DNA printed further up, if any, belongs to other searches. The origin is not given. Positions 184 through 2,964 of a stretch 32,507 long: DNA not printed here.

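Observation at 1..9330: Seven translationally coupled genes form a non-canonical sialic-acid-like or amino-sugar operon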

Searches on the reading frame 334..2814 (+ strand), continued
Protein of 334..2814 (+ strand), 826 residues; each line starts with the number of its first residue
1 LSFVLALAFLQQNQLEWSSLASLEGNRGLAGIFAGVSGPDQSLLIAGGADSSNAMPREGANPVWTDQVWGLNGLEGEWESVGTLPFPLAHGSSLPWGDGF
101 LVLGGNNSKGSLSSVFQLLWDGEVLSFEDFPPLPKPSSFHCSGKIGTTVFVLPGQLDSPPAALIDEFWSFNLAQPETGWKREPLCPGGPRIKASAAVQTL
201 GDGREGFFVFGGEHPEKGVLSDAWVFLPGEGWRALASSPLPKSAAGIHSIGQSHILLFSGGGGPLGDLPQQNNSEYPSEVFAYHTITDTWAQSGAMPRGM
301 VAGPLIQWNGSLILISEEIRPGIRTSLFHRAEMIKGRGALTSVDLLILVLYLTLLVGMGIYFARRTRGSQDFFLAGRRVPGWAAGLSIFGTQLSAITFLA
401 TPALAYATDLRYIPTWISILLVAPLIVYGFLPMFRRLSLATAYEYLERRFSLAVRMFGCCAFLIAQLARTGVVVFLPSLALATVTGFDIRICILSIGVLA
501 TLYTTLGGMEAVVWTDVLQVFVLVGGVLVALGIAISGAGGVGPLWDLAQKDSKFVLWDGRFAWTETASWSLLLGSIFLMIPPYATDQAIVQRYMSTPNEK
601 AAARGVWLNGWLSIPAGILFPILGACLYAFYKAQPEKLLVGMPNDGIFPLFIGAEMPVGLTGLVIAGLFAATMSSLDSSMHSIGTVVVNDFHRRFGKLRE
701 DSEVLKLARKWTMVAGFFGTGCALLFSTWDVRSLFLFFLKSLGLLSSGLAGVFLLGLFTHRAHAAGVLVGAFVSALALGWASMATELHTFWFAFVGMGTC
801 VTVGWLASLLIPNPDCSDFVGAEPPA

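Call 48: find_homologous_proteins(query=window:334-2814:+)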
Query window:334-2814:+ (826 aa): 2396 proteins with E <= 0.001 among 8000 candidates; the best 120 are listed.
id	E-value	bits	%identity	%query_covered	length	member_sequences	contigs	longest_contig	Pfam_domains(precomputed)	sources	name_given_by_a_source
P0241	0.0e+0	1862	100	100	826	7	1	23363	PF24996.1,PF24681.2,PF13415.13,PF00474.24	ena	-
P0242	0.0e+0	1424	77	98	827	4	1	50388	PF24996.1,PF24681.2,PF13415.13,PF24981.2,PF00474.24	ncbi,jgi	-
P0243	3.3e-269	914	55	97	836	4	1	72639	PF24996.1,PF24681.2,PF13415.13,PF00474.24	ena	-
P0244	4.4e-261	887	53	97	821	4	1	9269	PF24996.1,PF24681.2,PF13415.13,PF00474.24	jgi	-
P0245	9.4e-253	859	53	97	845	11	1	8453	PF24996.1,PF00474.24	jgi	jgi:SSS family solute:Na+ symporter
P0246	4.5e-251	854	51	95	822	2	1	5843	PF24996.1,PF24681.2,PF13415.13,PF24981.2,PF00474.24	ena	-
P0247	3.9e-249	847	51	97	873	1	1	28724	PF24996.1,PF13418.13,PF24681.2,PF13415.13,PF24981.2,PF00474.24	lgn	-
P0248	3.7e-244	831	48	98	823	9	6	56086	PF24996.1,PF13418.13,PF13964.13,PF24681.2,PF13415.13,PF24981.2,PF01344.32,PF00474.24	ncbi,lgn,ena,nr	ncbi:MAG: sodium/solute symporter [Planctomycetota bacterium]|nr:sodium/solute symporter [Planctomyc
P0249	4.1e-237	808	48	98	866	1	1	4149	PF24996.1,PF13418.13,PF24681.2,PF13415.13,PF01344.32,PF00474.24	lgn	-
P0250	1.4e-233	796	48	98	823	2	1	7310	PF24996.1,PF13418.13,PF13964.13,PF24681.2,PF13415.13,PF24981.2,PF01344.32,PF00474.24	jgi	jgi:solute:Na+ symporter, SSS family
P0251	8.2e-231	787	48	97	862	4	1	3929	PF24996.1,PF01344.32,PF00474.24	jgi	-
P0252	3.9e-229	781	46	100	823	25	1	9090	PF24996.1,PF13418.13,PF13964.13,PF24681.2,PF13415.13,PF24981.2,PF01344.32,PF00474.24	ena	-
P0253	4.3e-229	781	47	97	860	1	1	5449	PF24996.1,PF24681.2,PF13415.13,PF00474.24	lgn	-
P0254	6.7e-229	780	47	97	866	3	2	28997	PF24996.1,PF24681.2,PF13415.13,PF01344.32,PF00474.24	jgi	-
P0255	5.5e-228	777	45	97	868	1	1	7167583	PF24996.1,PF13964.13,PF24681.2,PF13415.13,PF24981.2,PF01344.32,PF00474.24,PF25210.2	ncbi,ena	-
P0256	3.8e-225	768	47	98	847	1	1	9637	PF24996.1,PF13418.13,PF13964.13,PF24681.2,PF13415.13,PF24981.2,PF01344.32,PF00474.24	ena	-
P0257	2.3e-224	765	45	97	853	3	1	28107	PF24996.1,PF07646.22,PF13418.13,PF13964.13,PF24681.2,PF13415.13,PF24981.2,PF01344.32,PF00474.24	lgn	-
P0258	9.2e-224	763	45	97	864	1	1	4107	PF24996.1,PF13418.13,PF13964.13,PF24681.2,PF13415.13,PF24981.2,PF01344.32,PF00474.24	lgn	-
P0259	4.5e-223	761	47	97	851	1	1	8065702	PF24996.1,PF07646.22,PF13418.13,PF24681.2,PF13415.13,PF01344.32,PF00474.24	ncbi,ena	-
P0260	7.9e-223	760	47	97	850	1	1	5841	PF24996.1,PF07646.22,PF13418.13,PF13964.13,PF24681.2,PF13415.13,PF24981.2,PF01344.32,PF00474.24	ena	-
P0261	4.6e-222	758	46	99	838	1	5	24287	PF24996.1,PF07646.22,PF13964.13,PF24681.2,PF13415.13,PF24981.2,PF01344.32,PF00474.24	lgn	-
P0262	8.5e-222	757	45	96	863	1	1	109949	PF24996.1,PF13418.13,PF13964.13,PF24681.2,PF13415.13,PF24981.2,PF00474.24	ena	-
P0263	8.5e-222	757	46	99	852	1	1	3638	PF24996.1,PF07646.22,PF13418.13,PF24681.2,PF13415.13,PF24981.2,PF01344.32,PF00474.24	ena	-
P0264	1.6e-221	756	45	97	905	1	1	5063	PF24996.1,PF07646.22,PF24681.2,PF13415.13,PF01344.32,PF00474.24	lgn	-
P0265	2.3e-221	755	44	98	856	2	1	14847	PF24996.1,PF07646.22,PF13418.13,PF13964.13,PF24681.2,PF13415.13,PF24981.2,PF01344.32,PF00474.24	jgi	jgi:SSS family transporter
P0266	2.9e-221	755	46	97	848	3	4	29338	PF24996.1,PF07646.22,PF13418.13,PF13964.13,PF24681.2,PF13415.13,PF24981.2,PF01344.32,PF00474.24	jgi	jgi:SSS family solute:Na+ symporter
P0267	8.5e-221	754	43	98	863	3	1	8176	PF24996.1,PF07646.22,PF13418.13,PF13964.13,PF24681.2,PF13415.13,PF24981.2,PF01344.32,PF00474.24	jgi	jgi:SSS family solute:Na+ symporter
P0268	3.6e-220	752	45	99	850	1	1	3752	PF24996.1,PF13418.13,PF13964.13,PF24681.2,PF13415.13,PF24981.2,PF07893.20,PF01344.32,PF00474.24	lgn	-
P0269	7.0e-220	751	46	97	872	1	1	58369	PF24996.1,PF24681.2,PF13415.13,PF00474.24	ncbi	-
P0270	9.7e-220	750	45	97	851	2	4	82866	PF24996.1,PF07646.22,PF13418.13,PF13964.13,PF24681.2,PF13415.13,PF01344.32,PF00474.24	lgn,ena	-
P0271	1.9e-219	749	46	97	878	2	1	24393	PF24996.1,PF24681.2,PF13415.13,PF24981.2,PF00474.24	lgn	-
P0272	6.1e-219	747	47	97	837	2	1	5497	PF24996.1,PF07646.22,PF13964.13,PF24681.2,PF13415.13,PF24981.2,PF01344.32,PF00474.24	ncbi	-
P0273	6.5e-219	747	45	97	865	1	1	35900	PF24996.1,PF07646.22,PF13418.13,PF13964.13,PF24681.2,PF13415.13,PF24981.2,PF01344.32,PF00474.24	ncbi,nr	ncbi:MAG: sodium/solute symporter [Planctomycetota bacterium]|nr:sodium/solute symporter [Planctomyc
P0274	6.7e-219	747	45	98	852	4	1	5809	PF24996.1,PF07646.22,PF13418.13,PF24681.2,PF13415.13,PF24981.2,PF01344.32,PF00474.24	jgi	jgi:SSS family solute:Na+ symporter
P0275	8.2e-219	747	47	97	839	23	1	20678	PF24996.1,PF13964.13,PF24681.2,PF24981.2,PF01344.32,PF00474.24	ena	-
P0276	1.3e-218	746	44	97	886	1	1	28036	PF24996.1,PF07646.22,PF24681.2,PF13415.13,PF24981.2,PF00474.24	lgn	-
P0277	2.2e-218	746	46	99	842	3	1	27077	PF24996.1,PF13964.13,PF24681.2,PF13415.13,PF24981.2,PF01344.32,PF00474.24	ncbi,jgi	ncbi:MAG: SSS family solute:Na+ symporter [Planctomycetota bacterium]|jgi:SSS family solute:Na+ symp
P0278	3.4e-218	745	43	98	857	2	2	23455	PF24996.1,PF07646.22,PF13418.13,PF24681.2,PF13415.13,PF24981.2,PF01344.32,PF00474.24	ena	-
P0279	3.4e-217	742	45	97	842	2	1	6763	PF24996.1,PF13964.13,PF24681.2,PF13415.13,PF00474.24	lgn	-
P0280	2.2e-216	739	47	97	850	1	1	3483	PF24996.1,PF13418.13,PF24681.2,PF13415.13,PF01344.32,PF00474.24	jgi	jgi:SSS family transporter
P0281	2.8e-216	739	44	98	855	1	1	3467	PF24996.1,PF24681.2,PF13415.13,PF24981.2,PF00474.24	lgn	-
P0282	2.8e-216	739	45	97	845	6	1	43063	PF24996.1,PF13964.13,PF24681.2,PF13415.13,PF01344.32,PF00474.24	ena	-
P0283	3.4e-216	738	46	97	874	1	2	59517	PF24996.1,PF24681.2,PF13415.13,PF01344.32,PF00474.24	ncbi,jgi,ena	-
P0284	4.1e-216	738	45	98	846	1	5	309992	PF24996.1,PF13964.13,PF24681.2,PF13415.13,PF01344.32,PF00474.24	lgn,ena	-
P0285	4.7e-216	738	44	97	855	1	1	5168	PF24996.1,PF13964.13,PF24681.2,PF13415.13,PF24981.2,PF01344.32,PF00474.24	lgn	-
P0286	1.8e-215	736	43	98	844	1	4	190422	PF24996.1,PF13418.13,PF13964.13,PF24681.2,PF13415.13,PF24981.2,PF00474.24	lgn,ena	-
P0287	1.9e-215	736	44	97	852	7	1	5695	PF24996.1,PF13964.13,PF24681.2,PF13415.13,PF24981.2,PF01344.32,PF00474.24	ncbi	-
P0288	2.3e-215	736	46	98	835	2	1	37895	PF24996.1,PF07646.22,PF24681.2,PF13415.13,PF01344.32,PF00474.24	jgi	jgi:SSS family transporter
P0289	2.6e-215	735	47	97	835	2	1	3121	PF24996.1,PF24681.2,PF13415.13,PF01344.32,PF00474.24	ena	-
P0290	3.4e-215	735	46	98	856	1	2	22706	PF24996.1,PF07646.22,PF24681.2,PF13415.13,PF24981.2,PF07893.20,PF01344.32,PF00474.24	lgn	-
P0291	6.9e-215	734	44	98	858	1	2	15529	PF24996.1,PF07646.22,PF13418.13,PF13964.13,PF24681.2,PF13415.13,PF24981.2,PF01344.32,PF00474.24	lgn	-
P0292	5.3e-214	731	45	97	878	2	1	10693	PF24996.1,PF07646.22,PF24681.2,PF13415.13,PF24981.2,PF00474.24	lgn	-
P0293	5.8e-214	731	46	97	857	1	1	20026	PF24996.1,PF13964.13,PF24681.2,PF13415.13,PF01344.32,PF00474.24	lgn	-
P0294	8.7e-214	730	46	97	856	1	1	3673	PF24996.1,PF24681.2,PF13415.13,PF01344.32,PF00474.24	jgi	-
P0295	1.2e-213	730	45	97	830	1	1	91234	PF24996.1,PF13418.13,PF24681.2,PF13415.13,PF01344.32,PF00474.24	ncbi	ncbi:MAG: sodium/solute symporter [Planctomycetota bacterium]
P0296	1.9e-213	729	45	97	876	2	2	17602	PF24996.1,PF13418.13,PF24681.2,PF13415.13,PF24981.2,PF00474.24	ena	-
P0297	3.4e-213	728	48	97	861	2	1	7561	PF24996.1,PF07646.22,PF13964.13,PF24681.2,PF01344.32,PF00474.24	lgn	-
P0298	5.1e-213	728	47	95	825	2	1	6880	PF24996.1,PF07646.22,PF13418.13,PF13964.13,PF24681.2,PF13415.13,PF24981.2,PF01344.32,PF00474.24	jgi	-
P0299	9.9e-213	727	45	99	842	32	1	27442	PF24996.1,PF13964.13,PF24681.2,PF13415.13,PF00474.24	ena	-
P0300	1.1e-212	727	45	95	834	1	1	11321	PF24996.1,PF07646.22,PF13964.13,PF24681.2,PF13415.13,PF24981.2,PF01344.32,PF00474.24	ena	-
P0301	1.3e-212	727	46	98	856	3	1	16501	PF24996.1,PF07646.22,PF13418.13,PF24681.2,PF13415.13,PF24981.2,PF00474.24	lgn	-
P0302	1.3e-212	726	46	97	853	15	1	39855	PF24996.1,PF00474.24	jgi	-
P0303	2.1e-212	726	44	98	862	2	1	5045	PF24996.1,PF07646.22,PF13418.13,PF13964.13,PF24681.2,PF13415.13,PF24981.2,PF01344.32,PF00474.24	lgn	-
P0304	2.6e-212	726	45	99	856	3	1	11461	PF24996.1,PF13418.13,PF13964.13,PF24681.2,PF13415.13,PF24981.2,PF00474.24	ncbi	-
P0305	2.9e-212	725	45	98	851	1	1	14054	PF24996.1,PF07646.22,PF13415.13,PF00474.24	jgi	jgi:SSS family transporter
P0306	3.5e-212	725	43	97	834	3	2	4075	PF24996.1,PF13418.13,PF13964.13,PF24681.2,PF13415.13,PF24981.2,PF01344.32,PF00474.24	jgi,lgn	jgi:SSS family transporter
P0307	9.2e-212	724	44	98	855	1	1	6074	PF24996.1,PF07646.22,PF13418.13,PF13964.13,PF24681.2,PF13415.13,PF24981.2,PF01344.32,PF00474.24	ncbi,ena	-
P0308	9.3e-212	724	44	97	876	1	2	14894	PF24996.1,PF24681.2,PF13415.13,PF24981.2,PF01344.32,PF00474.24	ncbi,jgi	-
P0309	1.1e-211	723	45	97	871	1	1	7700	PF24996.1,PF13415.13,PF00474.24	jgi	jgi:SSS family solute:Na+ symporter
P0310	2.7e-211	722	44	98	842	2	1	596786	PF24996.1,PF13964.13,PF24681.2,PF13415.13,PF24981.2,PF01344.32,PF00474.24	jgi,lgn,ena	-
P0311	1.2e-210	720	46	98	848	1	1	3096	PF24996.1,PF07646.22,PF13418.13,PF13964.13,PF24681.2,PF13415.13,PF24981.2,PF01344.32,PF00474.24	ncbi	ncbi:MAG: sodium/solute symporter [Planctomycetota bacterium]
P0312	1.7e-210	719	45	97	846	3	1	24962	PF24996.1,PF07646.22,PF13418.13,PF13964.13,PF24681.2,PF13415.13,PF01344.32,PF00474.24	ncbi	-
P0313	2.2e-210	719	43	96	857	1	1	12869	PF24996.1,PF13964.13,PF24681.2,PF01344.32,PF00474.24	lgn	-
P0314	4.2e-210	718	45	98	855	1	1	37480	PF24996.1,PF13418.13,PF24681.2,PF13415.13,PF24981.2,PF01344.32,PF00474.24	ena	-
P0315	5.4e-209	715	46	97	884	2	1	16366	PF24996.1,PF24681.2,PF13415.13,PF00474.24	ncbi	ncbi:MAG TPA: sodium/solute symporter [Planctomycetota bacterium]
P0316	1.3e-208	713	45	99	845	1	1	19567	PF24996.1,PF13418.13,PF13964.13,PF24681.2,PF13415.13,PF24981.2,PF01344.32,PF00474.24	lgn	-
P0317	2.1e-208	713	44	97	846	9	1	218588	PF24996.1,PF13418.13,PF13964.13,PF24681.2,PF13415.13,PF01344.32,PF00474.24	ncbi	-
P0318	2.8e-208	712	45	97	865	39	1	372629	PF24996.1,PF24681.2,PF01344.32,PF00474.24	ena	-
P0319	3.1e-208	712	50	91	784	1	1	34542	PF24996.1,PF00474.24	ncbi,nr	ncbi:MAG: hypothetical protein D6702_08115 [Planctomycetota bacterium]|nr:MAG: hypothetical protein 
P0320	6.9e-208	711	43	98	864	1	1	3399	PF24996.1,PF07646.22,PF13418.13,PF13964.13,PF24681.2,PF13415.13,PF24981.2,PF01344.32,PF00474.24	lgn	-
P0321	1.3e-207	710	44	97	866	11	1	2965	PF24996.1,PF24681.2,PF13415.13,PF01344.32,PF00474.24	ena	-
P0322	2.0e-207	709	44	97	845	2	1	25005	PF24996.1,PF13964.13,PF24681.2,PF13415.13,PF24981.2,PF01344.32,PF00474.24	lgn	-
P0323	2.4e-207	709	43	98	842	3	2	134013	PF24996.1,PF13964.13,PF24681.2,PF13415.13,PF24981.2,PF01344.32,PF00474.24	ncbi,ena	-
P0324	4.4e-207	708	43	97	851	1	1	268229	PF24996.1,PF07646.22,PF13964.13,PF24681.2,PF13415.13,PF24981.2,PF01344.32,PF00474.24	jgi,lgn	jgi:SSS family transporter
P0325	6.3e-207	708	42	98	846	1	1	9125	PF24996.1,PF13964.13,PF24681.2,PF01344.32,PF00474.24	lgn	-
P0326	3.6e-206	705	43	97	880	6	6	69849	PF24996.1,PF07646.22,PF13418.13,PF13964.13,PF24681.2,PF13415.13,PF24981.2,PF01344.32,PF00474.24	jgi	jgi:SSS family solute:Na+ symporter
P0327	3.9e-206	705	43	98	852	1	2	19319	PF24996.1,PF13964.13,PF24681.2,PF13415.13,PF01344.32,PF00474.24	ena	-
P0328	1.2e-205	703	44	97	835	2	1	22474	PF24996.1,PF13964.13,PF24681.2,PF13415.13,PF00474.24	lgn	-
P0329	1.9e-205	703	42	97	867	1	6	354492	PF24996.1,PF13415.13,PF00474.24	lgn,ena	-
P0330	7.3e-205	701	45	97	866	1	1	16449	PF24996.1,PF24681.2,PF13415.13,PF00474.24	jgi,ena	-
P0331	3.1e-204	699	42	98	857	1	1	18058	PF24996.1,PF13964.13,PF24681.2,PF13415.13,PF01344.32,PF00474.24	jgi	-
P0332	1.6e-203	696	43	97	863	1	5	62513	PF24996.1,PF13964.13,PF24681.2,PF13415.13,PF01344.32,PF00474.24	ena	-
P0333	1.8e-203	696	44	97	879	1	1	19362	PF24996.1,PF13964.13,PF24681.2,PF00474.24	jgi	-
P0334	3.5e-203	695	42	97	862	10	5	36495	PF24996.1,PF24681.2,PF13415.13,PF01344.32,PF00474.24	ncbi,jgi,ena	-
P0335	9.3e-203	694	42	97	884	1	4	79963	PF24996.1,PF00474.24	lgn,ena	-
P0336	9.4e-203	694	48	85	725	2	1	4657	PF24996.1,PF07646.22,PF24681.2,PF13415.13,PF24981.2,PF01344.32,PF00474.24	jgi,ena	-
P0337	1.3e-202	693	43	97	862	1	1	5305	PF24996.1,PF13964.13,PF24681.2,PF13415.13,PF01344.32,PF00474.24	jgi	jgi:SSS family transporter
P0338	2.0e-202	693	42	97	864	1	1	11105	PF24996.1,PF13964.13,PF24681.2,PF13415.13,PF01344.32,PF00474.24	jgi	-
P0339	4.1e-202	692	45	97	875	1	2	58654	PF24996.1,PF13964.13,PF24681.2,PF13415.13,PF01344.32,PF00474.24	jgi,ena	-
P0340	1.3e-201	690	45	89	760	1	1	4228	PF24996.1,PF13964.13,PF24681.2,PF13415.13,PF24981.2,PF01344.32,PF00474.24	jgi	jgi:solute:Na+ symporter, SSS family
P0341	2.0e-201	690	44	97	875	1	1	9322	PF24996.1,PF13415.13,PF00474.24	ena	-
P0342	2.0e-201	690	45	98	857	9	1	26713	PF24996.1,PF00474.24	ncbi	-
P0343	2.1e-201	689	44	97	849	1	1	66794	PF24996.1,PF13964.13,PF24681.2,PF13415.13,PF01344.32,PF00474.24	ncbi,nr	ncbi:MAG: sodium/solute symporter [Phycisphaerae bacterium]|nr:sodium/solute symporter [Phycisphaera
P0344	4.0e-201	688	45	97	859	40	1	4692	PF24996.1,PF24681.2,PF00474.24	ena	-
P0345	6.5e-201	688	44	97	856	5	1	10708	PF24996.1,PF07646.22,PF13418.13,PF24681.2,PF13415.13,PF00474.24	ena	-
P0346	1.3e-200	687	42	95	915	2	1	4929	PF24996.1,PF13964.13,PF24681.2,PF13415.13,PF00474.24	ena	-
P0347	2.3e-200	686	44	97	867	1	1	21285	PF24996.1,PF24681.2,PF13415.13,PF00474.24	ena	-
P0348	4.3e-200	685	45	97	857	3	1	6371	PF24996.1,PF24681.2,PF00474.24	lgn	-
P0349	1.3e-199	684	44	96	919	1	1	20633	PF24996.1,PF13964.13,PF24681.2,PF13415.13,PF01344.32,PF00474.24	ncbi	-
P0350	1.6e-199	683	43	96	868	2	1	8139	PF24996.1,PF13964.13,PF24681.2,PF13415.13,PF01344.32,PF00474.24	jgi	-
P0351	1.8e-199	683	42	97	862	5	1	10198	PF24996.1,PF13964.13,PF24681.2,PF13415.13,PF01344.32,PF00474.24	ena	-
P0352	2.0e-199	683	42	97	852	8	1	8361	PF24996.1,PF13964.13,PF24681.2,PF13415.13,PF01344.32,PF00474.24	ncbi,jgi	ncbi:MAG: sodium:solute symporter family protein [Planctomycetota bacterium]|jgi:SSS family transpor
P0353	2.7e-199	682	43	97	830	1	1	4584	PF24996.1,PF13964.13,PF24681.2,PF01344.32,PF00474.24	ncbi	ncbi:MAG: sodium/solute symporter [Verrucomicrobiota bacterium]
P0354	5.2e-199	681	45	97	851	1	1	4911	PF24996.1,PF07646.22,PF13964.13,PF24681.2,PF13415.13,PF24981.2,PF01344.32,PF00474.24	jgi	jgi:SSS family transporter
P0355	1.1e-198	680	40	97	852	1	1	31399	PF24996.1,PF13964.13,PF24681.2,PF13415.13,PF24981.2,PF01344.32,PF00474.24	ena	-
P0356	1.8e-198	680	43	97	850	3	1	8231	PF24996.1,PF13418.13,PF13964.13,PF24681.2,PF13415.13,PF24981.2,PF01344.32,PF00474.24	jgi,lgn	-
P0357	2.0e-198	680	43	97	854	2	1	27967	PF24996.1,PF13964.13,PF24681.2,PF13415.13,PF24981.2,PF01344.32,PF00474.24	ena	-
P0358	2.2e-198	679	44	98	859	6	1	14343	PF24996.1,PF00474.24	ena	-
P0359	4.7e-198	678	43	97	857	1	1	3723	PF24996.1,PF13964.13,PF24681.2,PF13415.13,PF01344.32,PF00474.24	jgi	jgi:SSS family solute:Na+ symporter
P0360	7.0e-198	678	43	98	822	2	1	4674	PF24996.1,PF13964.13,PF24681.2,PF13415.13,PF24981.2,PF01344.32,PF00474.24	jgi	jgi:SSS family transporter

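Call 50: find_encoding_contigs(protein=P0243, flank=9000, max_places=1)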
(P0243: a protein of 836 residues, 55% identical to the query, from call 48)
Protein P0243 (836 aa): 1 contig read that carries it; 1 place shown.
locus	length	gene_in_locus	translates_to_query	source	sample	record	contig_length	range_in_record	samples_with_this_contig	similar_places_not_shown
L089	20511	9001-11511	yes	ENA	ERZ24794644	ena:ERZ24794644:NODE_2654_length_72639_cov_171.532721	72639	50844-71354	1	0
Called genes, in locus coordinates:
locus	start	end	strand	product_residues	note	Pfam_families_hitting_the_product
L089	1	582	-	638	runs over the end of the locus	PF07602:DUF1565, PF22842:Pel9A-like_beta_helix (weak)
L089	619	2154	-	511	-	PF01676:Metalloenzyme, PF06415:iPGM_N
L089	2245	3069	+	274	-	PF01435:Peptidase_M48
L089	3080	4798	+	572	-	PF04389:Peptidase_M28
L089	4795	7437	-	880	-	-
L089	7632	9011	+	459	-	PF00933:Glyco_hydro_3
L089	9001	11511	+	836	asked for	PF24996:NANM, PF13415:Beta-prop_FBX42 (faint), PF24681:Kelch_KLHDC2_KLHL20_DRC7, PF00474:SSF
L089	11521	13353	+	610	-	PF00474:SSF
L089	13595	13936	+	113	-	-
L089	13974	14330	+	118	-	PF03050:DDE_Tnp_IS66 (weak)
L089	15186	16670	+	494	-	-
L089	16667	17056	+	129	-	PF07233:DUF1425 (weak)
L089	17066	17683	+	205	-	PF13036:LpoB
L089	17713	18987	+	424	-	PF20891:DUF6844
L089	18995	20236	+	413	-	PF03783:CsgG (weak)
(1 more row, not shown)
